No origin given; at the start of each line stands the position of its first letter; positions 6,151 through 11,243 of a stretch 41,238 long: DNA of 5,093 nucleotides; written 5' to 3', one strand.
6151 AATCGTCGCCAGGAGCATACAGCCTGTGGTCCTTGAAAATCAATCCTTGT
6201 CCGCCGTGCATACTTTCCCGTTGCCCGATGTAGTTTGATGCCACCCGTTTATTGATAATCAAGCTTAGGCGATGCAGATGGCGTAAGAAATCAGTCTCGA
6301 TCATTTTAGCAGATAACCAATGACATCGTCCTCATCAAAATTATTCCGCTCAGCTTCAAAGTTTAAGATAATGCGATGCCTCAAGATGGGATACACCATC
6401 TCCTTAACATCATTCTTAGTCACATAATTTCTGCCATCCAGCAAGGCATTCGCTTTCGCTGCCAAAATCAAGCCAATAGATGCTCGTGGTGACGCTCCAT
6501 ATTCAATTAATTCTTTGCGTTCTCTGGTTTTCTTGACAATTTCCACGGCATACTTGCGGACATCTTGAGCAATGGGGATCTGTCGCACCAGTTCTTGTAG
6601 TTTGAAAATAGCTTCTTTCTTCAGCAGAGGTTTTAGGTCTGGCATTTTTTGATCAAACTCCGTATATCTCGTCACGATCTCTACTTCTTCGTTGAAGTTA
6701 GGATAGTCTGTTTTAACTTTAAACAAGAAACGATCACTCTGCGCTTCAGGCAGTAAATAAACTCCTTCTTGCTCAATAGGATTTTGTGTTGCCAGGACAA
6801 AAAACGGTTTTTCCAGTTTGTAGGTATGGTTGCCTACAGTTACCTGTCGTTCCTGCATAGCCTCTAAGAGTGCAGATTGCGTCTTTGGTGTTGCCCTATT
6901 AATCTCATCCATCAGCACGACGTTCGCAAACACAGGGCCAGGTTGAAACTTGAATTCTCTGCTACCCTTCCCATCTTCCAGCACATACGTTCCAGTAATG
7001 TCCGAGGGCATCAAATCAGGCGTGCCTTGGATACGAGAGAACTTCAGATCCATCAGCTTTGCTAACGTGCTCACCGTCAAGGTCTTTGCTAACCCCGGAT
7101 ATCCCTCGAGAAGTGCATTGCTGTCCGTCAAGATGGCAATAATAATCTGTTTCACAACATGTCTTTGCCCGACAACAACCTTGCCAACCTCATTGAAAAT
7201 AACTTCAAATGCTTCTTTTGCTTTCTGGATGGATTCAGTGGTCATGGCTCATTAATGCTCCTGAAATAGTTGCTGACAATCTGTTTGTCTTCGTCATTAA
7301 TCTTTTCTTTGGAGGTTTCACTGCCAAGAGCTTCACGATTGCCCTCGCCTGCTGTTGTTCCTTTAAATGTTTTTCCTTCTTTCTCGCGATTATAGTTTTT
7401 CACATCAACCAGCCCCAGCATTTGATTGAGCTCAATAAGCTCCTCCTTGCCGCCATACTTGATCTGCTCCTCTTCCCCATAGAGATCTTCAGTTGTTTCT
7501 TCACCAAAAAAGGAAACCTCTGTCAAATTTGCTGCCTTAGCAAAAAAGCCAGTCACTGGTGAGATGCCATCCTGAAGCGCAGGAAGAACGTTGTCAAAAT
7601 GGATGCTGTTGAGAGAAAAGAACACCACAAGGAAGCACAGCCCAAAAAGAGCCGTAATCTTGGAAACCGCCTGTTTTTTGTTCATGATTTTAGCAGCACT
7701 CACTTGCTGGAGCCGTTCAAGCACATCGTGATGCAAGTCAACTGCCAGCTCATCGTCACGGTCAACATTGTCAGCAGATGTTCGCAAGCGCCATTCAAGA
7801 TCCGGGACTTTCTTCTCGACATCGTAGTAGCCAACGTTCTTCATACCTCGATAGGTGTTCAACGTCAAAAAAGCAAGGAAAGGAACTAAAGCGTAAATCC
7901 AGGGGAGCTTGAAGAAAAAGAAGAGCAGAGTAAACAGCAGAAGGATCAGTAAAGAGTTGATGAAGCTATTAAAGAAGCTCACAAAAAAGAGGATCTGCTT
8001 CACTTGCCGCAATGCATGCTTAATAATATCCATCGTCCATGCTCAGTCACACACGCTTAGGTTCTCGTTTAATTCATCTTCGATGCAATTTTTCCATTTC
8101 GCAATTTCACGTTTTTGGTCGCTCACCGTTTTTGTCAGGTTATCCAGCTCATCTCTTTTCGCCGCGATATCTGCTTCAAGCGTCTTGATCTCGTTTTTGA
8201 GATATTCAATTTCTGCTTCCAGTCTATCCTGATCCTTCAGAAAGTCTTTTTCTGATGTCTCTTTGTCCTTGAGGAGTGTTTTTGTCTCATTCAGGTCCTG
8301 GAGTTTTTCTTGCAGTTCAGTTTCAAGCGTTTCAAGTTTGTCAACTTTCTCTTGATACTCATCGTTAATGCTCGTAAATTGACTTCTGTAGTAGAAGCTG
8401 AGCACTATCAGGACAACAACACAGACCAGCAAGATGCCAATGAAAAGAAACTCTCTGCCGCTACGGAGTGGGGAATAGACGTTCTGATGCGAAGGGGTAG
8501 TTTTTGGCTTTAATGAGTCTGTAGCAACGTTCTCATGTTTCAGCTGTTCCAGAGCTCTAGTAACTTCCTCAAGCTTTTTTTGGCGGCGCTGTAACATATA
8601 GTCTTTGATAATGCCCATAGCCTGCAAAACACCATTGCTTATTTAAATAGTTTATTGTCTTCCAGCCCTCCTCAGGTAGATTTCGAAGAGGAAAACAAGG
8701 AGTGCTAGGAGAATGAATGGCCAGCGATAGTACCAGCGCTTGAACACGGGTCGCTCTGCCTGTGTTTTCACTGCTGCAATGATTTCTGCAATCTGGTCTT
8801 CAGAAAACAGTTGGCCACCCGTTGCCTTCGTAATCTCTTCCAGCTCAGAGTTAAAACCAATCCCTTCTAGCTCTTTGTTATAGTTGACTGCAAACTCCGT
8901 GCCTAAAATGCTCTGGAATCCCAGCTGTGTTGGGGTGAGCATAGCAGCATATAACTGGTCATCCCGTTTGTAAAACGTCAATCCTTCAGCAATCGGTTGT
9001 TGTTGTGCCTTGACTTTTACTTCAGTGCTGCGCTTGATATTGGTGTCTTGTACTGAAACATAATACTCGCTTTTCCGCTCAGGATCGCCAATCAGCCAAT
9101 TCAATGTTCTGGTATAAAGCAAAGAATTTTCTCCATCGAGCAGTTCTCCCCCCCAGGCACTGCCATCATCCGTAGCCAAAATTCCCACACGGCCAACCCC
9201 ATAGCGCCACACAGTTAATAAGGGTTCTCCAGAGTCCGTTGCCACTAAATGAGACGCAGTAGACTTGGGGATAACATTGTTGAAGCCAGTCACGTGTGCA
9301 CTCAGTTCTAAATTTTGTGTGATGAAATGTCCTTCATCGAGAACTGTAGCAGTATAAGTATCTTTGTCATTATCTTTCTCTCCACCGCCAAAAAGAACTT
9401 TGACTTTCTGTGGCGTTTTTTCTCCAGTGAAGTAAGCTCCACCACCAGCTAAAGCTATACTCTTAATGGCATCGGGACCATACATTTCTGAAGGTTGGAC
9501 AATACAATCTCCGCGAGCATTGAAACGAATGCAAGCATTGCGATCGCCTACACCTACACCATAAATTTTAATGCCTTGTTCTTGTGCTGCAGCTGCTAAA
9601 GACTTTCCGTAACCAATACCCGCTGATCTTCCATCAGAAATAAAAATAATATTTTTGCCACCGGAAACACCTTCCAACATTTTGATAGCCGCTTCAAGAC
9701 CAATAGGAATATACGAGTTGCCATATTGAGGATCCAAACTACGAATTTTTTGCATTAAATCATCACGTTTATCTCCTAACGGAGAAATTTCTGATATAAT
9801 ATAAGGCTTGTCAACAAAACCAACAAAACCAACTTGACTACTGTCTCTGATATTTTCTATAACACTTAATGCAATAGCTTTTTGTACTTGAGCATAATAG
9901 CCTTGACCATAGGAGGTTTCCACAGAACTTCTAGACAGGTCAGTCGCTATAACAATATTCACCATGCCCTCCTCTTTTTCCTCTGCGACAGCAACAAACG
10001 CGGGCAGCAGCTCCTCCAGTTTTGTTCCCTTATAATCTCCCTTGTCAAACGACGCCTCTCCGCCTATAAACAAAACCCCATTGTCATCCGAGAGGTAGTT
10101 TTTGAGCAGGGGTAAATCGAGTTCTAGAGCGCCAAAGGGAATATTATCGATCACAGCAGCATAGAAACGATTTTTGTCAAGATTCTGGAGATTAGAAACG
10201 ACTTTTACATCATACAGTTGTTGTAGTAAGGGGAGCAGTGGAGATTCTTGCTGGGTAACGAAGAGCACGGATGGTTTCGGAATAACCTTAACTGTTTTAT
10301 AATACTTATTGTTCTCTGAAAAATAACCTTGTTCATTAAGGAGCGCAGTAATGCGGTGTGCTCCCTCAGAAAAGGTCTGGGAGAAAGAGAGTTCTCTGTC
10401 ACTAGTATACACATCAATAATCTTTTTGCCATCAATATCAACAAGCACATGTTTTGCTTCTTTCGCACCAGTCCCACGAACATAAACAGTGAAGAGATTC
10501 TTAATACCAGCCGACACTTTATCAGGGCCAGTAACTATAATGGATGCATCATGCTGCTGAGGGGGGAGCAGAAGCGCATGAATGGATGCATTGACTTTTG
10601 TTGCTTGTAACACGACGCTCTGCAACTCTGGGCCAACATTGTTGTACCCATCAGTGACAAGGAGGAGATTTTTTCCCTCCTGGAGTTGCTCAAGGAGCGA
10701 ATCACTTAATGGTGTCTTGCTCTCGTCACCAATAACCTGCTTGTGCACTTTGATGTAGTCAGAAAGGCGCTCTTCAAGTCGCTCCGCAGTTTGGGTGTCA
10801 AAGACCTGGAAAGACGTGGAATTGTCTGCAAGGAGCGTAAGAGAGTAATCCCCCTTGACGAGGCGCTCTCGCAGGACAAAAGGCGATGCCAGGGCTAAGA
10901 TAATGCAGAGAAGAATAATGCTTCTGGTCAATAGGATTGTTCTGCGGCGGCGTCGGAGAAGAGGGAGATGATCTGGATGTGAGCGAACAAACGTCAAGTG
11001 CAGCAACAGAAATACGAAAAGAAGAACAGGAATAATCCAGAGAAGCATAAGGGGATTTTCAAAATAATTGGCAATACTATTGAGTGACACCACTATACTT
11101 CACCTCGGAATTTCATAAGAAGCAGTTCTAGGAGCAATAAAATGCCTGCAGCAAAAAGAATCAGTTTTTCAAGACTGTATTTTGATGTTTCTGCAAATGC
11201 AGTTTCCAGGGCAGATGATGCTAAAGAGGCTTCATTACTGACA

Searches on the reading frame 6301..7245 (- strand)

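Call 7: search_protein_families(library=pfam, proteins=[window:6301-7245:-], max_evalue=0.001)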
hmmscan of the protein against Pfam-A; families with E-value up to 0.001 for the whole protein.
window:6301-7245:- (314 aa): 8 families
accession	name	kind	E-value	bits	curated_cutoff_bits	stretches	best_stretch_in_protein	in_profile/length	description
PF07726.17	AAA_3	-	1.3e-60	203.5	27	1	44-175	2-131/131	ATPase family associated with various cellular activities (AAA)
PF17863.7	AAA_lid_2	-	4.6e-21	74.8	22.7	1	244-309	6-71/74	AAA lid domain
PF07728.20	AAA_5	-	1.4e-14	54.7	22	1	44-173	2-139/139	AAA domain (dynein-related subfamily)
PF20030.5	bpMoxR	-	5.3e-13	49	27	1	16-217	6-204/205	MoxR domain in the MoxR-vWA-beta-propeller ternary systems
PF00004.35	AAA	-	5e-07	30.7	21.2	1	45-156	2-111/131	ATPase family associated with various cellular activities (AAA)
PF00493.29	MCM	-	9.2e-05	22.1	23.3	1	36-158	52-175/224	MCM P-loop domain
PF01078.27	Mg_chelatase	-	0.00056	19.8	20.3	0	24-65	5-46/207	Magnesium chelatase, subunit ChlI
PF00158.32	Sigma54_activat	-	0.00062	19.9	20.2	0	109-159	96-147/168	Sigma-54 interaction domain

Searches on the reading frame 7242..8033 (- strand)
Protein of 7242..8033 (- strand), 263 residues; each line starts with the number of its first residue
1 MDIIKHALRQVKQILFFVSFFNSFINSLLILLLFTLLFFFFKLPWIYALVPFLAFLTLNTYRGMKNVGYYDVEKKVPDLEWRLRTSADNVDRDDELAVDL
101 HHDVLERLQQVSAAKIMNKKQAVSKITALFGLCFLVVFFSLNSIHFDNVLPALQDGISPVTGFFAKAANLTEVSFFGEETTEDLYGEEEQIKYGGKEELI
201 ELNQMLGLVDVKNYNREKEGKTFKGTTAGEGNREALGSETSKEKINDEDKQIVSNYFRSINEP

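Call 7: search_protein_families(library=pfam, proteins=[window:7242-8033:-], max_evalue=0.001)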
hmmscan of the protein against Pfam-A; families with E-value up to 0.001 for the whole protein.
window:7242-8033:- (263 aa): 1 family
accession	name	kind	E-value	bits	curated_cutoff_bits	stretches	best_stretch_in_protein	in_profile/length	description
PF24334.1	DUF7502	-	9.5e-13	48.6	27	1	73-261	102-280/281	Family of unknown function (DUF7502)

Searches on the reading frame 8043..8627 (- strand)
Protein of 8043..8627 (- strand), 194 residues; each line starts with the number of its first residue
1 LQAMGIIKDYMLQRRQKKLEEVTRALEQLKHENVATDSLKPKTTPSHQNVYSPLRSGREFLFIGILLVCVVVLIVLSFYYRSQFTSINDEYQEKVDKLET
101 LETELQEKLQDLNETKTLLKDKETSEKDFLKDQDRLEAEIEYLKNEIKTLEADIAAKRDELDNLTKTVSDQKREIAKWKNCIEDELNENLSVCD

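Call 7: search_protein_families(library=pfam, proteins=[window:8043-8627:-], max_evalue=0.001)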
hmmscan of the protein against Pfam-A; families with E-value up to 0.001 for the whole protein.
window:8043-8627:- (194 aa): 5 families
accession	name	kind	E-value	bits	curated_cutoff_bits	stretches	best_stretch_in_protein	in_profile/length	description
PF13334.11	DUF4094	-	3.6e-05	24.6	24.5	1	70-159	5-89/90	Domain of unknown function (DUF4094)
PF12795.12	MscS_porin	-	0.0002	21.5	34.4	1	82-157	99-175/238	Mechanosensitive ion channel porin domain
PF16515.11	HIP1_clath_bdg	-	0.0005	20.9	28.8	0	140-183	47-90/99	Clathrin-binding domain of Huntingtin-interacting protein 1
PF20379.3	DUF6674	-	0.00051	20.2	28.5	1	80-187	124-227/251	Family of unknown function (DUF6674)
PF16888.10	YwqH-like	-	0.00053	20.7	33.7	0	134-165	91-122/123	YwqH-like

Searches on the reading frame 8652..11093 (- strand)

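Call 6: search_protein_families(library=pfam, proteins=[window:8652-11093:-], max_evalue=0.001)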
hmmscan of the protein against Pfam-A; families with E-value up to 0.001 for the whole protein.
window:8652-11093:- (813 aa): 3 families
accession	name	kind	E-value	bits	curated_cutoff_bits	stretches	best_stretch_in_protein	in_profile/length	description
PF00092.34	VWA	-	3.2e-14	54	23.8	1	379-518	1-142/174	von Willebrand factor type A domain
PF13519.12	VWA_2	-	2e-09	38.5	27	1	380-488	1-106/107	von Willebrand factor type A domain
PF07090.17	GATase1_like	-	1.3e-07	31.9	27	1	580-667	154-245/247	Putative glutamine amidotransferase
